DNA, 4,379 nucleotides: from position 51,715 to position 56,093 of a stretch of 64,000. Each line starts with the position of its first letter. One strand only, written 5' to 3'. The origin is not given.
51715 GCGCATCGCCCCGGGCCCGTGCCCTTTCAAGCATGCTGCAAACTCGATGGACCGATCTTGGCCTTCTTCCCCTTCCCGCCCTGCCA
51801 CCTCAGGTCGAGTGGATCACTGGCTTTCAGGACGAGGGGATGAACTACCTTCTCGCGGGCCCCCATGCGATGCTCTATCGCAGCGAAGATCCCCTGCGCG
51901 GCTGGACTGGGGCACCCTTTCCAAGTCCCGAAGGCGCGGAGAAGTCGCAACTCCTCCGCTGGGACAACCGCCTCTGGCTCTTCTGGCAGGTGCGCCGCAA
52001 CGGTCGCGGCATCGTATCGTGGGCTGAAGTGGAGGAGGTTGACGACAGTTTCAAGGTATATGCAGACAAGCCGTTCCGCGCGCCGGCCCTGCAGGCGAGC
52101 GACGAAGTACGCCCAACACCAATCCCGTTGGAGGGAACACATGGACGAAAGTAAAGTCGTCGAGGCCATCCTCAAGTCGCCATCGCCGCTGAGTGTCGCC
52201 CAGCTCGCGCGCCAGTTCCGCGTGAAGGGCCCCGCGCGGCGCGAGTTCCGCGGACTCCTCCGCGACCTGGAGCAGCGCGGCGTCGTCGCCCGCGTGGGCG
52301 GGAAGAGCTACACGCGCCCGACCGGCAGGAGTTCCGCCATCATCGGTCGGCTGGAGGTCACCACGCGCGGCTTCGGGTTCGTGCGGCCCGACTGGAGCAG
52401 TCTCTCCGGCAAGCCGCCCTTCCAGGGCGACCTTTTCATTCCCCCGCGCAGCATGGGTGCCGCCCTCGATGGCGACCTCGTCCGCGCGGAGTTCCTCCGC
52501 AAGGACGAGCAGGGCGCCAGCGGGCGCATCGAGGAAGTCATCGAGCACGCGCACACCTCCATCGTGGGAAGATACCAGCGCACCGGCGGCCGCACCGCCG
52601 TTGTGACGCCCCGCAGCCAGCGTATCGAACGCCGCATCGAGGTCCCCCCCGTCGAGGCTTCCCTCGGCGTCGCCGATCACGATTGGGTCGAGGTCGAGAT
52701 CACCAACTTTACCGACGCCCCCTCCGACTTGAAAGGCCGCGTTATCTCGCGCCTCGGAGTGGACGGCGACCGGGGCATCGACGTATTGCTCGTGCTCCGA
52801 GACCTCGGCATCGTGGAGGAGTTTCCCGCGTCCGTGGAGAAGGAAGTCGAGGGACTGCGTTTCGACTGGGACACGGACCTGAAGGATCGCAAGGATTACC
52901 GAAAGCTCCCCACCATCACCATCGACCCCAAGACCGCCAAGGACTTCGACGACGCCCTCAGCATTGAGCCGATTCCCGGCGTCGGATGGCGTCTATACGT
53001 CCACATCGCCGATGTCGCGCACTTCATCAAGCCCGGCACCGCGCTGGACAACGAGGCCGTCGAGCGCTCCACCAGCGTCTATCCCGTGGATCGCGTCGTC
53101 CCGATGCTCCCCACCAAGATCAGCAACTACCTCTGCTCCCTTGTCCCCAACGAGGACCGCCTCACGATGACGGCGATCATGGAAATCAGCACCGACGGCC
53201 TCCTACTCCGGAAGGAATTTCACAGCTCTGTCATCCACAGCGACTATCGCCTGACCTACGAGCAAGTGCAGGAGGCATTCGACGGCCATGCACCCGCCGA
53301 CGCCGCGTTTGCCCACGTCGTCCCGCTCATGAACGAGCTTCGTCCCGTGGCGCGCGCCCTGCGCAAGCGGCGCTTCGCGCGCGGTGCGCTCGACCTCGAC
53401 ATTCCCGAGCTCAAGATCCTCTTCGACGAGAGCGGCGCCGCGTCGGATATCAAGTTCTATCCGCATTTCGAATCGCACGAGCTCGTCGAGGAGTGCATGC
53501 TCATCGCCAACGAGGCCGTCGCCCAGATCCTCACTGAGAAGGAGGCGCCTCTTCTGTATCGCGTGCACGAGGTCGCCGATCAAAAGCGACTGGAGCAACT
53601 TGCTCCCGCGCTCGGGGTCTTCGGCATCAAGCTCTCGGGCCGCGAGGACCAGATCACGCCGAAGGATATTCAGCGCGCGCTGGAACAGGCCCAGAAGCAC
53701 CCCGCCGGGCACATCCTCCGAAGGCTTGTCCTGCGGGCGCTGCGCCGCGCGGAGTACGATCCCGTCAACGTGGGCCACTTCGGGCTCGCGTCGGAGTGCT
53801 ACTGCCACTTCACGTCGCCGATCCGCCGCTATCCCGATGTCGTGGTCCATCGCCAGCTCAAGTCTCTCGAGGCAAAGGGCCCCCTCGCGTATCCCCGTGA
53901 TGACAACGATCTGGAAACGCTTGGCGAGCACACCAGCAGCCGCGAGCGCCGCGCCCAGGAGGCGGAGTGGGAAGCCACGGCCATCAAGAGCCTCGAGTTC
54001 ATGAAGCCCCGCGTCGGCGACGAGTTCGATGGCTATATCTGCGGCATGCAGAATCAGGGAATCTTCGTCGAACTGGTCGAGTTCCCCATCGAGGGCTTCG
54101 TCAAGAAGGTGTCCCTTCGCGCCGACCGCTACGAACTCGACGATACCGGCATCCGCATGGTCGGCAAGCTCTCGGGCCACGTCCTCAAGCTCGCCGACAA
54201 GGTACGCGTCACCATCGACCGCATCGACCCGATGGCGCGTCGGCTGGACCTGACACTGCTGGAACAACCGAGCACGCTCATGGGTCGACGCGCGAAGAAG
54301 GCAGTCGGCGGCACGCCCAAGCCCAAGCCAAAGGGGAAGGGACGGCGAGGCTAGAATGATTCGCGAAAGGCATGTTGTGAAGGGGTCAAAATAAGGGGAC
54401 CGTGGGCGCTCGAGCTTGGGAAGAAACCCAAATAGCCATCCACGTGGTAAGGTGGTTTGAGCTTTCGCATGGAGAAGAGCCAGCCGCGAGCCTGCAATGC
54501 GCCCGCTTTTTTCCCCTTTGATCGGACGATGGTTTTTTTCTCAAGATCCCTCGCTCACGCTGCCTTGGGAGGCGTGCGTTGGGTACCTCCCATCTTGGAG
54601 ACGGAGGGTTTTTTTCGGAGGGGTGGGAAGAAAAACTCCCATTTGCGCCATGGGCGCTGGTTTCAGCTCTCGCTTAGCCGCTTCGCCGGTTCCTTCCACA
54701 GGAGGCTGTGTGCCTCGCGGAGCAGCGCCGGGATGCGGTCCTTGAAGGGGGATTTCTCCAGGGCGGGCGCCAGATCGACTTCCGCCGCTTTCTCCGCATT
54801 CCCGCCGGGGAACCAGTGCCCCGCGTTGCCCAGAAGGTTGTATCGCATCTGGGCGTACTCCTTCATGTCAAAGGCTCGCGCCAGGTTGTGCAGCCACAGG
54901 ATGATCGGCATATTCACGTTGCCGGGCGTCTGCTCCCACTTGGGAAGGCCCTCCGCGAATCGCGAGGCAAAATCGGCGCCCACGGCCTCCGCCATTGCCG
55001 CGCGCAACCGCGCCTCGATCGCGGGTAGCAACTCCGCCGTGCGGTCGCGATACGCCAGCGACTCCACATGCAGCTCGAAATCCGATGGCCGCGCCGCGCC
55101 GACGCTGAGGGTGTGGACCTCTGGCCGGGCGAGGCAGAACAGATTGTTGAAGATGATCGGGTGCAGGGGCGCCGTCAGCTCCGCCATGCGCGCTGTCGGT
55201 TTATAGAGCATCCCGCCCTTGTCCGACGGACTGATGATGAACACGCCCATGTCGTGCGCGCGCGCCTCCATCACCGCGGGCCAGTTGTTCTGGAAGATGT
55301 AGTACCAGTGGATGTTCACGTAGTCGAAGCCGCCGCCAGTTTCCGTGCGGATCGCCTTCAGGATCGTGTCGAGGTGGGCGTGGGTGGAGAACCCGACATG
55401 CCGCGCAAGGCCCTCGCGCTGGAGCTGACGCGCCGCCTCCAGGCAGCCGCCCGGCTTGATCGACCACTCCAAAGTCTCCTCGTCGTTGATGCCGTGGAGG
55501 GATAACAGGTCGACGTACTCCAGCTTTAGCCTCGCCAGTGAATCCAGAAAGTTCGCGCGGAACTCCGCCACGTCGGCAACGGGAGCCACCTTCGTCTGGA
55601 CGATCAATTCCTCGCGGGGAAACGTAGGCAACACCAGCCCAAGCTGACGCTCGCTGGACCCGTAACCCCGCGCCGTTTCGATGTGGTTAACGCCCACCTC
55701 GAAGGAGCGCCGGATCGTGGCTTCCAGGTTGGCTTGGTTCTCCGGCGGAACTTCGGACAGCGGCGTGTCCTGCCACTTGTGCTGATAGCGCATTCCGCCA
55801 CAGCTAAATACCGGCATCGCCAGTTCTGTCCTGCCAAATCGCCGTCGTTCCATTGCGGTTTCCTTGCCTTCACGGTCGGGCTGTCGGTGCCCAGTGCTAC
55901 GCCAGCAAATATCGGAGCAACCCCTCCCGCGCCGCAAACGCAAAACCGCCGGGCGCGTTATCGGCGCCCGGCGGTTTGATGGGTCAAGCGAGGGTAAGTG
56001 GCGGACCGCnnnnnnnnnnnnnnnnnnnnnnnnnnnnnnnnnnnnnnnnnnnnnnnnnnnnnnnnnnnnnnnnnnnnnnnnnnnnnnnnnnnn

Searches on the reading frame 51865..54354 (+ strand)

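Call 10: search_protein_families(library=pfam, proteins=[window:51865-54354:+], max_evalue=0.001)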
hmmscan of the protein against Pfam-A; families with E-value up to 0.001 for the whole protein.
window:51865-54354:+ (829 aa): 4 families
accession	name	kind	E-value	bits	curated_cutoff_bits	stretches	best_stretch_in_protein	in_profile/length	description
PF00773.25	RNB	-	1.8e-109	366.4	29.3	1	342-668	1-323/326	RNB domain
PF17876.7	CSD2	-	1.2e-18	67.4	26.2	1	247-321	2-74/74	Cold shock domain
PF08206.17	OB_RNB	-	1.8e-10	40.8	24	1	161-220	1-53/58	Ribonuclease B OB domain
PF00575.29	S1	-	3.1e-07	31.1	22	1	714-797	1-72/74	S1 RNA binding domain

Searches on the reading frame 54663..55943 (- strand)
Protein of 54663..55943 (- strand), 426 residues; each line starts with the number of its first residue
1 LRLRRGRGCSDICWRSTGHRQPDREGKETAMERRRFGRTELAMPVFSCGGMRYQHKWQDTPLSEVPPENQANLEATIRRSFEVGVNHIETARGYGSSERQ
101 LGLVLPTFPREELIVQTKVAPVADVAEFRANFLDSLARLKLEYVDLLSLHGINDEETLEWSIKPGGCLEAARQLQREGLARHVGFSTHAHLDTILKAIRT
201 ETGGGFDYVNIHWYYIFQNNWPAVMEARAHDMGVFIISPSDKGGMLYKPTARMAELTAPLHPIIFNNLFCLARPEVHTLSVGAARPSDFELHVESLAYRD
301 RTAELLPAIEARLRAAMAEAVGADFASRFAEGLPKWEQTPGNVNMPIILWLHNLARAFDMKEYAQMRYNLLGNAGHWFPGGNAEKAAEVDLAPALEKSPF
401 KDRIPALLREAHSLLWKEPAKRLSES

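Call 10: search_protein_families(library=pfam, proteins=[window:54663-55943:-], max_evalue=0.001)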
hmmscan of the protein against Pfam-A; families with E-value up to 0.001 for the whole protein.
window:54663-55943:- (426 aa): 1 family
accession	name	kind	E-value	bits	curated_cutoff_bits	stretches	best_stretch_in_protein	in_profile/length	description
PF00248.27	Aldo_ket_red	-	7.8e-19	68.3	24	1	49-242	5-194/291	Aldo/keto reductase family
